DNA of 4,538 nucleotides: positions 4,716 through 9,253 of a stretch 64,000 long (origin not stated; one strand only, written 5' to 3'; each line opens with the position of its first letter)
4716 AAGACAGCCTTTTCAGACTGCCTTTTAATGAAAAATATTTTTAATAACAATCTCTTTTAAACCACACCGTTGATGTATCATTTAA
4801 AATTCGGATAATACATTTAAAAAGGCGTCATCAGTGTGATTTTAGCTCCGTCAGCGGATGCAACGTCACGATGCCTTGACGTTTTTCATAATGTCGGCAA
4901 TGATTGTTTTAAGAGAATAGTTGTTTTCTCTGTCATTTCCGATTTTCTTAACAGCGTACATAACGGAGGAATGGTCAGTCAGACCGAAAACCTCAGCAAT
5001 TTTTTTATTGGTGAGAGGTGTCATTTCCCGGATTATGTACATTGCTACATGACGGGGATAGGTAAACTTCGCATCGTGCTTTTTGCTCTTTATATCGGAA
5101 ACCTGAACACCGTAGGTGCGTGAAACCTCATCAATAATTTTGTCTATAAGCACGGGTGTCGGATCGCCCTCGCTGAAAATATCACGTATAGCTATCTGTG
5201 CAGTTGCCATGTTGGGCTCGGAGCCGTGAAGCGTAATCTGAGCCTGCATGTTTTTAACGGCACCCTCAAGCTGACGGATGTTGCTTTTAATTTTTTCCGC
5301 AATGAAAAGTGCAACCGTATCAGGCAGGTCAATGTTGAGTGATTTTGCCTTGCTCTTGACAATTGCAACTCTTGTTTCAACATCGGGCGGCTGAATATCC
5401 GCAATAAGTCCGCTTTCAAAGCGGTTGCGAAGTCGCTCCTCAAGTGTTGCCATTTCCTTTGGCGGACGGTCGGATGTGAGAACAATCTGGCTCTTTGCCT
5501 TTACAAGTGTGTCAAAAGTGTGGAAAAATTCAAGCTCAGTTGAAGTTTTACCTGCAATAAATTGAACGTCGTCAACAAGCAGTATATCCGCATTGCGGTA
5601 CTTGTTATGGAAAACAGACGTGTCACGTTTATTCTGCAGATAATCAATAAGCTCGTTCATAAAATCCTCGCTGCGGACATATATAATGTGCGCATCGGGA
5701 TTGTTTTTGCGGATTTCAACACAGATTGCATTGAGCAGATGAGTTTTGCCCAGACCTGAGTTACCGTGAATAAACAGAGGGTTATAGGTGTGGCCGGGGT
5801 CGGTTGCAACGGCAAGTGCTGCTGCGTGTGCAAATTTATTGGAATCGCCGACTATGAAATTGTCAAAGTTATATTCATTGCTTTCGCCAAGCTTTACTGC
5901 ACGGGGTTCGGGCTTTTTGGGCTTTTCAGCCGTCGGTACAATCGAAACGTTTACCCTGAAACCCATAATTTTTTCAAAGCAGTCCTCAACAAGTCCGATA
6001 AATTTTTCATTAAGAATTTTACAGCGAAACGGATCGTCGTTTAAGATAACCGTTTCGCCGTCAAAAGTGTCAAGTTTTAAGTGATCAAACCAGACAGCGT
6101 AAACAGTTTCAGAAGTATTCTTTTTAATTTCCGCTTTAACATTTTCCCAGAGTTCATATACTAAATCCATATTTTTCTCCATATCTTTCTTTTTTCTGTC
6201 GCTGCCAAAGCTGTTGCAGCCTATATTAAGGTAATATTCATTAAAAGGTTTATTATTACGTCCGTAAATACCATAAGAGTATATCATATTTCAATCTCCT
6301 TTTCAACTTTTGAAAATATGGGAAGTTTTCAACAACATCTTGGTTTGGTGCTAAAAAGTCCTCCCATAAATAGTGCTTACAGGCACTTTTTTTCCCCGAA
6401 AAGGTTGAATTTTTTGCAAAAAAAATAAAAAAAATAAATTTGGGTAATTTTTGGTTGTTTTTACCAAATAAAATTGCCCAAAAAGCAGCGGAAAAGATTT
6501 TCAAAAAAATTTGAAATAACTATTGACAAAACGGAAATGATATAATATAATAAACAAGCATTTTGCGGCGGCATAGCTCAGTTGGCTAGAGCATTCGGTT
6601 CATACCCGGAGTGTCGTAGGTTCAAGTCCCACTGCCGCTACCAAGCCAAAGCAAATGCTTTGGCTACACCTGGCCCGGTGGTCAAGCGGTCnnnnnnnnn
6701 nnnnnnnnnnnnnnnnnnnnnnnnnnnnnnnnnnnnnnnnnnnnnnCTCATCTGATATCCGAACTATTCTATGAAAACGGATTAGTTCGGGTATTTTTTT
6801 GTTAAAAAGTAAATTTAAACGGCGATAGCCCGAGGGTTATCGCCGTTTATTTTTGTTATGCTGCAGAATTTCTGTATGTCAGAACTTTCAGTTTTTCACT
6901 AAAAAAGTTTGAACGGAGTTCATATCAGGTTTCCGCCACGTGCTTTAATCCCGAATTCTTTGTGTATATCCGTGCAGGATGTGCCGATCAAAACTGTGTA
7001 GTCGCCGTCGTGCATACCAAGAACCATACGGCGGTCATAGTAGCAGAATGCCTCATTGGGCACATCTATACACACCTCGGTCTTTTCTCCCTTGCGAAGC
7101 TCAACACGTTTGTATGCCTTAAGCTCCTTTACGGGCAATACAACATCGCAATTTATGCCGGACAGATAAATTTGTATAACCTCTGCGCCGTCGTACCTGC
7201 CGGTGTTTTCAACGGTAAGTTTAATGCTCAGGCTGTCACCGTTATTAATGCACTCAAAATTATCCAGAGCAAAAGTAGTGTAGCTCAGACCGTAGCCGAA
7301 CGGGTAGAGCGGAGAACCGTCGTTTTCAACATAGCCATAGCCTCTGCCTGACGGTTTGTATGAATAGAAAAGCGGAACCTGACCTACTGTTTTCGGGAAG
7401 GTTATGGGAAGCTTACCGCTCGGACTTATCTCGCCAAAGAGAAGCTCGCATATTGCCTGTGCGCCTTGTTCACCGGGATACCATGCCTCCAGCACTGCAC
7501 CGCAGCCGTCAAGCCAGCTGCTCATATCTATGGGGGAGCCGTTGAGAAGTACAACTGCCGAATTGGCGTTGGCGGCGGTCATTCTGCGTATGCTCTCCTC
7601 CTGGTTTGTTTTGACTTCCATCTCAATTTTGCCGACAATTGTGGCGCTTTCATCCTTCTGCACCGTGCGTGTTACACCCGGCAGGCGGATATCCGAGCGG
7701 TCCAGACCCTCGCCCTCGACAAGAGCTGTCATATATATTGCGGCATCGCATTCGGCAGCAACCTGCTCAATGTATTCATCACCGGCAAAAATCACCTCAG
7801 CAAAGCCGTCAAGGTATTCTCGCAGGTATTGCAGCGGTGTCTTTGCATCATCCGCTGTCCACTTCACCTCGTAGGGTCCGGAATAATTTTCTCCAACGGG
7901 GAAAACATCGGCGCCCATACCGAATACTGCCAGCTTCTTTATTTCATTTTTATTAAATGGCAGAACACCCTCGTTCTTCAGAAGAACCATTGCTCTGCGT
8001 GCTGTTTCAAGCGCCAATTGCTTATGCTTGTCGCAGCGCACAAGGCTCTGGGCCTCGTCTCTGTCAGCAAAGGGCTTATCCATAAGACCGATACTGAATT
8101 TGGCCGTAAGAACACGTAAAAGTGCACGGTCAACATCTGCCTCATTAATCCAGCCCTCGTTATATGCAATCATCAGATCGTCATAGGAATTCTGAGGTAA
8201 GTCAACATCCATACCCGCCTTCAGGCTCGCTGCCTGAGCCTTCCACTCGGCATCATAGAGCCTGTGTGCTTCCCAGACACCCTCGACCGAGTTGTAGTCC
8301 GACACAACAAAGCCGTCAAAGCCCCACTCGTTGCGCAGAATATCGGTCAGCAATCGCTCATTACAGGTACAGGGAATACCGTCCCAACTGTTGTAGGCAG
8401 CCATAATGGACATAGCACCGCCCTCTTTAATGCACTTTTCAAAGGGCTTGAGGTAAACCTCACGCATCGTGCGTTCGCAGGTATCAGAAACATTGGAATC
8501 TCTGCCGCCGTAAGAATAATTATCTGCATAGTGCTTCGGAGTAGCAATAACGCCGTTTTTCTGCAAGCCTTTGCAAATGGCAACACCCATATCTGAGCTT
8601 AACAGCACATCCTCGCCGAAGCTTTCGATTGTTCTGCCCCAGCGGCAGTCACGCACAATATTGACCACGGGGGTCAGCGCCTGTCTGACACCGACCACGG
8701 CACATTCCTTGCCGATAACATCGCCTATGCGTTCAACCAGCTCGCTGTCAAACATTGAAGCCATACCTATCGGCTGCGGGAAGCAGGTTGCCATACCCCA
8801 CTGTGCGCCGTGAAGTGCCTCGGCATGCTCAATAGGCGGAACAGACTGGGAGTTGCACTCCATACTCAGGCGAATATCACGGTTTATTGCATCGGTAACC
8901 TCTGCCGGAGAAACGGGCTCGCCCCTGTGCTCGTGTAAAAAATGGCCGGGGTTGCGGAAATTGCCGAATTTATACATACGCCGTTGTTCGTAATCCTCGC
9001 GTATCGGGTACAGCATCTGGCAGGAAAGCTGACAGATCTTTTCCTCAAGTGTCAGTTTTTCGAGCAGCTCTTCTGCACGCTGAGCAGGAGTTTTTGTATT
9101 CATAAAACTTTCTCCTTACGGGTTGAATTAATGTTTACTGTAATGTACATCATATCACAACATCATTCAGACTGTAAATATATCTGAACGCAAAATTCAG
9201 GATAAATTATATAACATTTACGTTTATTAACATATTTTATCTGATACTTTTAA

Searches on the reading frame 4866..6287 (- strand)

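Call 66: search_protein_families(library=pfam, proteins=[window:4866-6287:-], max_evalue=0.00001)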
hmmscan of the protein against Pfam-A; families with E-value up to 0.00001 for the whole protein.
window:4866-6287:- (473 aa): 4 families
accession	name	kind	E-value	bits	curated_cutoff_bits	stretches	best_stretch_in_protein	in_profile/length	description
PF00308.24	Bac_DnaA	-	2e-64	217.1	23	1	137-296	3-161/162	Bacterial DnaA ATPAse domain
PF08299.17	Bac_DnaA_C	-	3.5e-23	81.8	31.5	1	381-449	1-69/69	Bacterial dnaA protein helix-turn-helix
PF01695.23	IstB_IS21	-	8.1e-07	29.2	24.1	1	171-276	95-196/238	IstB-like ATP binding protein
PF00004.35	AAA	-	7.3e-06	26.9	21.2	0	172-292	2-125/131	ATPase family associated with various cellular activities (AAA)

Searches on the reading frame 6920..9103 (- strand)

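Call 66: search_protein_families(library=pfam, proteins=[window:6920-9103:-], max_evalue=0.00001)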
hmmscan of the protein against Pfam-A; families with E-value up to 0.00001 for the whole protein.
window:6920-9103:- (727 aa): 3 families
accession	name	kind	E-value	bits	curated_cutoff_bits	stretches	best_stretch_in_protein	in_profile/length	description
PF00933.27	Glyco_hydro_3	-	2.1e-60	205.2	27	1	18-333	1-315/316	Glycosyl hydrolase family 3 N terminal domain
PF01915.27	Glyco_hydro_3_C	-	1.5e-47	162.6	31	1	372-608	1-200/200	Glycosyl hydrolase family 3 C-terminal domain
PF14310.12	Fn3-like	-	2.8e-14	53.4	25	1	641-709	1-70/71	Fibronectin type III-like domain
